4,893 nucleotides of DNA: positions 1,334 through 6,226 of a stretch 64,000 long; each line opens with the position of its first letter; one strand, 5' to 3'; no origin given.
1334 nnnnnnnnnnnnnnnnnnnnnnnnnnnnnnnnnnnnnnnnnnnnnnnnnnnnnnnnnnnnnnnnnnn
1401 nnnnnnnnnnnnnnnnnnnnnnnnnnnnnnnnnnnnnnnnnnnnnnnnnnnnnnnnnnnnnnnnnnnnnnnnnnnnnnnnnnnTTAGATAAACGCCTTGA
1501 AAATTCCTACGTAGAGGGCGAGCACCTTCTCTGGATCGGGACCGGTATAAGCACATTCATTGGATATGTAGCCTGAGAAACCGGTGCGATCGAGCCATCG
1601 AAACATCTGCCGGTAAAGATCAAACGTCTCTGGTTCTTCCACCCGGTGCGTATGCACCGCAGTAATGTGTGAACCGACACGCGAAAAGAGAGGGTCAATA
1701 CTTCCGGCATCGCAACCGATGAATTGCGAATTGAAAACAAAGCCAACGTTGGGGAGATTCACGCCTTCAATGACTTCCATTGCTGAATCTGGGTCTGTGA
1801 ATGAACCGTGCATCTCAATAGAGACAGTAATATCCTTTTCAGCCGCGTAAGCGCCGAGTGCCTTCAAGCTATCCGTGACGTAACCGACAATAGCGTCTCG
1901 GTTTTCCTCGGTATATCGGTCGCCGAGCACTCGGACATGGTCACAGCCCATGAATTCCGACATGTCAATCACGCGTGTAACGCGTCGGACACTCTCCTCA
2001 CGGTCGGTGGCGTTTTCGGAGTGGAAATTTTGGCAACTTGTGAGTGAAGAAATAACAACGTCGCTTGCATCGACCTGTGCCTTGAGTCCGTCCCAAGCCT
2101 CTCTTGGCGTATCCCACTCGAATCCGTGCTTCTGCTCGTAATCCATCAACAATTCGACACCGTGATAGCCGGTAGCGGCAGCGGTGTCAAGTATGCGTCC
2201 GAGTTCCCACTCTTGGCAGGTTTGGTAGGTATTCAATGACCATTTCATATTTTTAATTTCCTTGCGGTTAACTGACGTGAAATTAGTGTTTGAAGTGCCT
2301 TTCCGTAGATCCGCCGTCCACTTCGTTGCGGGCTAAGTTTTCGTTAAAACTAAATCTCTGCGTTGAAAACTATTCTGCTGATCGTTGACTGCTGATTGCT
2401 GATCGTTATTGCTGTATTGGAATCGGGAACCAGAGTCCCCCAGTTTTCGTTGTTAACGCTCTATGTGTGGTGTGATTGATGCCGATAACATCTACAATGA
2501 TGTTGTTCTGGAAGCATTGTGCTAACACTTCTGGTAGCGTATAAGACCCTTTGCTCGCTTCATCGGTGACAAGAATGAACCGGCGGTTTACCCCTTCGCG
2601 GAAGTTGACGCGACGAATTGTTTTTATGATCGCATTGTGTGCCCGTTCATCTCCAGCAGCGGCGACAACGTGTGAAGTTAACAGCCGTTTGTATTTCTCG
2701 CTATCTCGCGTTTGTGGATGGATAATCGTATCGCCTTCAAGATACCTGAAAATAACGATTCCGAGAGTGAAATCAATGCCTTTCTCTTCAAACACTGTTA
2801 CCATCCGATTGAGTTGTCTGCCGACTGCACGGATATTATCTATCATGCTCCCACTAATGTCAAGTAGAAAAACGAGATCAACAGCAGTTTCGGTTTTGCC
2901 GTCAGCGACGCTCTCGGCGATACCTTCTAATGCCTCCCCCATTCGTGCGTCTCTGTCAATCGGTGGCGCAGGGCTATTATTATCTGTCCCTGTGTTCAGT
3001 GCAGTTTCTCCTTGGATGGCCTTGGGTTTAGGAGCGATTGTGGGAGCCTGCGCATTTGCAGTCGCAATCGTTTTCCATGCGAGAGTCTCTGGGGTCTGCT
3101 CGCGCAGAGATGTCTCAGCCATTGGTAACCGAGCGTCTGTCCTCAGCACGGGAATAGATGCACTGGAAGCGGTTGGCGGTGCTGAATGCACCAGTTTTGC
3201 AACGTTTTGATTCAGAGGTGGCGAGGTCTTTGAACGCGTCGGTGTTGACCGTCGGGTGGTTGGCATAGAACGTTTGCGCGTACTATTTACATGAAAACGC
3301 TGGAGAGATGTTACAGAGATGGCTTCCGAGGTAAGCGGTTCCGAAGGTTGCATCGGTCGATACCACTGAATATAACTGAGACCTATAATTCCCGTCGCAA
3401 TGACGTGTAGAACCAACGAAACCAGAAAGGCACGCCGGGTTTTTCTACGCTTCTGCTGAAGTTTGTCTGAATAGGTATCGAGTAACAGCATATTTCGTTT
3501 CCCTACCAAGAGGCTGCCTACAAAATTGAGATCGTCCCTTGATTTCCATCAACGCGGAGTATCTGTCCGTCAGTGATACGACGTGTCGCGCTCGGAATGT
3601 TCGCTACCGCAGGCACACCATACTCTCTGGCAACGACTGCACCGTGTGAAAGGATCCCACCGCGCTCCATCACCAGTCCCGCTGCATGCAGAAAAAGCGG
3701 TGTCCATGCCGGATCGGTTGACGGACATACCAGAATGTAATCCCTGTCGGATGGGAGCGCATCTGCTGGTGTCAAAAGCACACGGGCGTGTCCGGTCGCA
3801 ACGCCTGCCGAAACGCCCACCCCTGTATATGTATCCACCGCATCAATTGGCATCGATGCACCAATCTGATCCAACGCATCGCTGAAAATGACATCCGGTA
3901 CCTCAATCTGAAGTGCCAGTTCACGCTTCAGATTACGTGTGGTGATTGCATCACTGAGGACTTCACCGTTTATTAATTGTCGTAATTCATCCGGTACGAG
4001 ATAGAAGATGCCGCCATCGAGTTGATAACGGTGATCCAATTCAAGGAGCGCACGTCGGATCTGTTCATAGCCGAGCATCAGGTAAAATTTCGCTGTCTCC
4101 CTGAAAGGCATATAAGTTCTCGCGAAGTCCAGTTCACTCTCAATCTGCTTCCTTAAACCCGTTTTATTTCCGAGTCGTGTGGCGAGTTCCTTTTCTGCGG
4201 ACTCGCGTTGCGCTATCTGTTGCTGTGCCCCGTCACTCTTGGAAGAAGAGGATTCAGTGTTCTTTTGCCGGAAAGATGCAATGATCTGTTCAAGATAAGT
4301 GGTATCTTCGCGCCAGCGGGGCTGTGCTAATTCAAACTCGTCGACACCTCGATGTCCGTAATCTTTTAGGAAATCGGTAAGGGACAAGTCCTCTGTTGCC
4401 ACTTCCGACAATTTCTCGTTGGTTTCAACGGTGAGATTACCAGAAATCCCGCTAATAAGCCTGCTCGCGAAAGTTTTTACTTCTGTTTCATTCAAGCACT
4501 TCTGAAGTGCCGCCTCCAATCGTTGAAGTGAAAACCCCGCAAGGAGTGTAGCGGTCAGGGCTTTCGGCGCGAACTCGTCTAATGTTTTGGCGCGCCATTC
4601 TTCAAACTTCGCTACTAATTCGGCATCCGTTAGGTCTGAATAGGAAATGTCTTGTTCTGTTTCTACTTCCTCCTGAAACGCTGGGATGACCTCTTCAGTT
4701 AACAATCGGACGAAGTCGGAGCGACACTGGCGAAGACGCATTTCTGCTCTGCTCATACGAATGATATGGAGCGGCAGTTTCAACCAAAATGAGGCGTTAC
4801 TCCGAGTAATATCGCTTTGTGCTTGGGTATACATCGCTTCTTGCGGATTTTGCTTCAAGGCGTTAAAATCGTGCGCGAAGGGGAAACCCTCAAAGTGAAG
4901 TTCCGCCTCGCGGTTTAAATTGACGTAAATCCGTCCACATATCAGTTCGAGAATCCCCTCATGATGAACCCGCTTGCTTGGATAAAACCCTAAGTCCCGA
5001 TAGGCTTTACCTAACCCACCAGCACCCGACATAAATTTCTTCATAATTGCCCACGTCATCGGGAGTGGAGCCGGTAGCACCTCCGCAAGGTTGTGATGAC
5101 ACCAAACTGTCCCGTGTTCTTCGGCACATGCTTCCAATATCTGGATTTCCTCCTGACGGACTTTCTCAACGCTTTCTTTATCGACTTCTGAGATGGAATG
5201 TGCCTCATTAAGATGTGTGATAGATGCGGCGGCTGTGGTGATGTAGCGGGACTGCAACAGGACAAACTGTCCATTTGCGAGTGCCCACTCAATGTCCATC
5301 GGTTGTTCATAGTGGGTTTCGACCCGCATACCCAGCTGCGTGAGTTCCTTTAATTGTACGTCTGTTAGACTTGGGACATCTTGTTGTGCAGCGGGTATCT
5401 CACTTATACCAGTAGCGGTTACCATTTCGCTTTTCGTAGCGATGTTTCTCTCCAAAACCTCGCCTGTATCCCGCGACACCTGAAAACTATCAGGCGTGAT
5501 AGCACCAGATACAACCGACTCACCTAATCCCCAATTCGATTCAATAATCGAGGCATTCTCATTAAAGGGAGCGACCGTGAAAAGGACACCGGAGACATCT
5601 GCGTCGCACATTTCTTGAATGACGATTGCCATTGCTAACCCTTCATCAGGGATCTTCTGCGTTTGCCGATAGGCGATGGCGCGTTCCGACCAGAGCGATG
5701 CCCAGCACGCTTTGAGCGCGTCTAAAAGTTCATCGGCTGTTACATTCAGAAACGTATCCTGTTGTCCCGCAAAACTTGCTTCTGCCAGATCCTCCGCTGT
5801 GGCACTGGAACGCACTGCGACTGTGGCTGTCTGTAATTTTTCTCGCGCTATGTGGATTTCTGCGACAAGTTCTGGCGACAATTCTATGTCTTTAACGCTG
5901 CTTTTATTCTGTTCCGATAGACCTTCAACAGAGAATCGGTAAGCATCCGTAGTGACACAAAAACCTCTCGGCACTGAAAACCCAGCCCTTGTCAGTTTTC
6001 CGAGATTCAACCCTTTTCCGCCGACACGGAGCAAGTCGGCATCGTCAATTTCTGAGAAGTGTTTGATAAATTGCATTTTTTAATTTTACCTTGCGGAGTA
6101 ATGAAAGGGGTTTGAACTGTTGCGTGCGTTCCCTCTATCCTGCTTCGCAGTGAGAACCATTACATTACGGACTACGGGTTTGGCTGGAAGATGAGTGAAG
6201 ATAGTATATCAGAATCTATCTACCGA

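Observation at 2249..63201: Recurrent bipartite leader module (Box A hairpin + Box B) that ends directly at an ATG/TTG in nine of eleven copies; -10-like hexamer fixed at -12..-7 suggests leaderless mRNAs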

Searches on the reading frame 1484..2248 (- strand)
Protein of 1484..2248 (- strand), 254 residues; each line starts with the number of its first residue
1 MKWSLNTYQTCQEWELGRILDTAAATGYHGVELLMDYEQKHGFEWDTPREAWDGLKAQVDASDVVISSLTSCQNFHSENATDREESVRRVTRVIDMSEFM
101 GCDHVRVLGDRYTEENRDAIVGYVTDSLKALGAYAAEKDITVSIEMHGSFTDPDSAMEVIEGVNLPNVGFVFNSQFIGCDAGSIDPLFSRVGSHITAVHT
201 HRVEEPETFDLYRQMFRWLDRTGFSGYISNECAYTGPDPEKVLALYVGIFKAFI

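Call 9: search_protein_families(library=pfam, proteins=[window:1484-2248:-])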
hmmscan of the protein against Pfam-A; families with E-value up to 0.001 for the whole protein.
window:1484-2248:- (254 aa): 1 family
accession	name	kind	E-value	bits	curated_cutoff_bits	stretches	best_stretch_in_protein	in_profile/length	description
PF01261.30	AP_endonuc_2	-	1.5e-25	90.8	31.1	1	21-239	2-235/249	Xylose isomerase-like TIM barrel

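Call 78: find_encoding_contigs(protein=window:1484-2248:-, flank=3000, max_places=10)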
Protein window:1484-2248:- (254 aa): no gene with exactly this product is on record in the collection.

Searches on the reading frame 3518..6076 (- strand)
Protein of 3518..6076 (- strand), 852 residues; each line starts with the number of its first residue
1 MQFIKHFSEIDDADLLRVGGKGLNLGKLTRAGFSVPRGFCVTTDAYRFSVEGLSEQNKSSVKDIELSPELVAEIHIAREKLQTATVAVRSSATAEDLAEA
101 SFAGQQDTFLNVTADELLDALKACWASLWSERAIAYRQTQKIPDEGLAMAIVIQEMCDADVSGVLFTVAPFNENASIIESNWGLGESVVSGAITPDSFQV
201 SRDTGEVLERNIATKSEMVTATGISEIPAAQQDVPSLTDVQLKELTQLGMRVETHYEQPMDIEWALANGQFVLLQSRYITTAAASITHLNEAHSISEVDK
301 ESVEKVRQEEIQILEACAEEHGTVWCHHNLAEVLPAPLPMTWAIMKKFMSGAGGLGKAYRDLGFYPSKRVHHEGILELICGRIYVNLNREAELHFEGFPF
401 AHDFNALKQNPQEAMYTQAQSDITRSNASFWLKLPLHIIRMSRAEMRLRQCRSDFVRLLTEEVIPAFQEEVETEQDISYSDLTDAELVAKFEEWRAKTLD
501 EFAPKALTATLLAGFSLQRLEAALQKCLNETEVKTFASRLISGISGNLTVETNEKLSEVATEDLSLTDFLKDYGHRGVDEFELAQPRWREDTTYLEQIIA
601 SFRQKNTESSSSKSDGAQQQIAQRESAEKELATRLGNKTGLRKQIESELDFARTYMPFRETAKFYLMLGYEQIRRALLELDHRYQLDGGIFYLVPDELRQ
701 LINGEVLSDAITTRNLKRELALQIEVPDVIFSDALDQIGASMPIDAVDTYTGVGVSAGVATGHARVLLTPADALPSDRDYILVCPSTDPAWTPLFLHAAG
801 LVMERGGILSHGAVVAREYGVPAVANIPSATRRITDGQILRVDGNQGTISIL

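Call 9: search_protein_families(library=pfam, proteins=[window:3518-6076:-])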
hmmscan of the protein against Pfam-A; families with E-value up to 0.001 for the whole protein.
window:3518-6076:- (852 aa): 2 families
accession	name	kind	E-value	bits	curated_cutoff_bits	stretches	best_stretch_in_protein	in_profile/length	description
PF01326.24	PPDK_N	-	2.4e-81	274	27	1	17-284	3-314/328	Pyruvate phosphate dikinase, AMP/ATP-binding domain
PF00391.29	PEP-utilizers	-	1.3e-22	79.6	23.1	1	779-847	4-72/72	PEP-utilising enzyme, mobile domain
